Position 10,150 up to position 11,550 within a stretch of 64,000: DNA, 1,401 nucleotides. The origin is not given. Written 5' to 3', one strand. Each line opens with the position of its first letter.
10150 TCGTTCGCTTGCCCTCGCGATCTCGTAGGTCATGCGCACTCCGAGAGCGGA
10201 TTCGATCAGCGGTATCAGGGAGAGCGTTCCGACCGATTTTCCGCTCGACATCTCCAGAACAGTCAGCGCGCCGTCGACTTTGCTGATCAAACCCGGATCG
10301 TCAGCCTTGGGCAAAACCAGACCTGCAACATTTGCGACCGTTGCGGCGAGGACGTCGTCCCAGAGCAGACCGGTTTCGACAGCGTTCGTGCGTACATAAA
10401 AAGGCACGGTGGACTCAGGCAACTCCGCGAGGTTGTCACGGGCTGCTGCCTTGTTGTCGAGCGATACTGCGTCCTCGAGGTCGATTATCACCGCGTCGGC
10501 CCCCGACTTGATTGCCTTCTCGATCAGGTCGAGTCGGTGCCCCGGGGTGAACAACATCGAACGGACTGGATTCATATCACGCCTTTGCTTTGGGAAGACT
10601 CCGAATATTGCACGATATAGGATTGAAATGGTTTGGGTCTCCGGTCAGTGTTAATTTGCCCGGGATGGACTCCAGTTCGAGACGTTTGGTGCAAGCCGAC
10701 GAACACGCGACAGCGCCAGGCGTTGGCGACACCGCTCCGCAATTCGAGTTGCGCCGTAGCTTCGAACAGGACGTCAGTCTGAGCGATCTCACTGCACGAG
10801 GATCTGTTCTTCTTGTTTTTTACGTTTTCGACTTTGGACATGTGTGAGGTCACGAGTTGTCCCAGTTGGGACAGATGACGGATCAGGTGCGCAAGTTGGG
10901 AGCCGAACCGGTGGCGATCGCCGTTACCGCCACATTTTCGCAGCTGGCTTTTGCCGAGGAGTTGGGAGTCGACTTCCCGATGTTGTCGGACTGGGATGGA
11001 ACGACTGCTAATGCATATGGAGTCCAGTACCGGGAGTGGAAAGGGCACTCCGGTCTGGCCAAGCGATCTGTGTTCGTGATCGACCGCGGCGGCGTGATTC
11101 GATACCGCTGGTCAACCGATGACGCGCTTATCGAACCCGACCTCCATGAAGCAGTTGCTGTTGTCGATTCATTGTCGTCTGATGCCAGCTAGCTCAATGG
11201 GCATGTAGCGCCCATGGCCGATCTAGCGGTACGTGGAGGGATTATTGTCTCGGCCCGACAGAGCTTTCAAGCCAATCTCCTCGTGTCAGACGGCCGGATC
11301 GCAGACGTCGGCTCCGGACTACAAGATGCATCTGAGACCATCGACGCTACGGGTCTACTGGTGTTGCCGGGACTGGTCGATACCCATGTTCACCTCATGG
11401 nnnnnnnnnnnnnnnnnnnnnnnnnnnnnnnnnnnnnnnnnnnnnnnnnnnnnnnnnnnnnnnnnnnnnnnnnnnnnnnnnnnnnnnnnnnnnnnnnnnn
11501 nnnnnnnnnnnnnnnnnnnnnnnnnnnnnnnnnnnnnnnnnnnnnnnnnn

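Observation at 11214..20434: Ten-gene plus-strand operon coupling a HisD paralog, cyclic amidohydrolase and cyclase-family hydrolase to a NitT/TauT-type ABC importer: catabolic pathway of unknown substrate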

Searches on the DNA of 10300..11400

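Call 95: search_rna_families(source=window, start=10300, end=11400, threshold=evalue, max_evalue=1)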
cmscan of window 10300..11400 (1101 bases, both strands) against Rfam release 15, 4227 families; matches with E-value up to 1: 0.
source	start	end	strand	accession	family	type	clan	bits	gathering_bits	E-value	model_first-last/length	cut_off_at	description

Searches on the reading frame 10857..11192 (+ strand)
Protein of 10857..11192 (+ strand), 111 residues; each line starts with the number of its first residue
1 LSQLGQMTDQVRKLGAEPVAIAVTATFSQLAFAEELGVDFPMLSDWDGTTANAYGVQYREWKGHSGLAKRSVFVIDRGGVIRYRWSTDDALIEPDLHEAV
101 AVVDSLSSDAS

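Call 5: search_protein_families(library=pfam, proteins=[window:10857-11192:+])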
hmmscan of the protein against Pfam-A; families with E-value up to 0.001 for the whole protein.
window:10857-11192:+ (111 aa): 2 families
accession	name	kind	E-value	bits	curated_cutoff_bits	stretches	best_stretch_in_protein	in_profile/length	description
PF00578.27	AhpC-TSA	-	4e-15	56.3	26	1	1-83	45-123/124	AhpC/TSA family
PF08534.16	Redoxin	-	2.9e-10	40.6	26.6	1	6-86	53-133/148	Redoxin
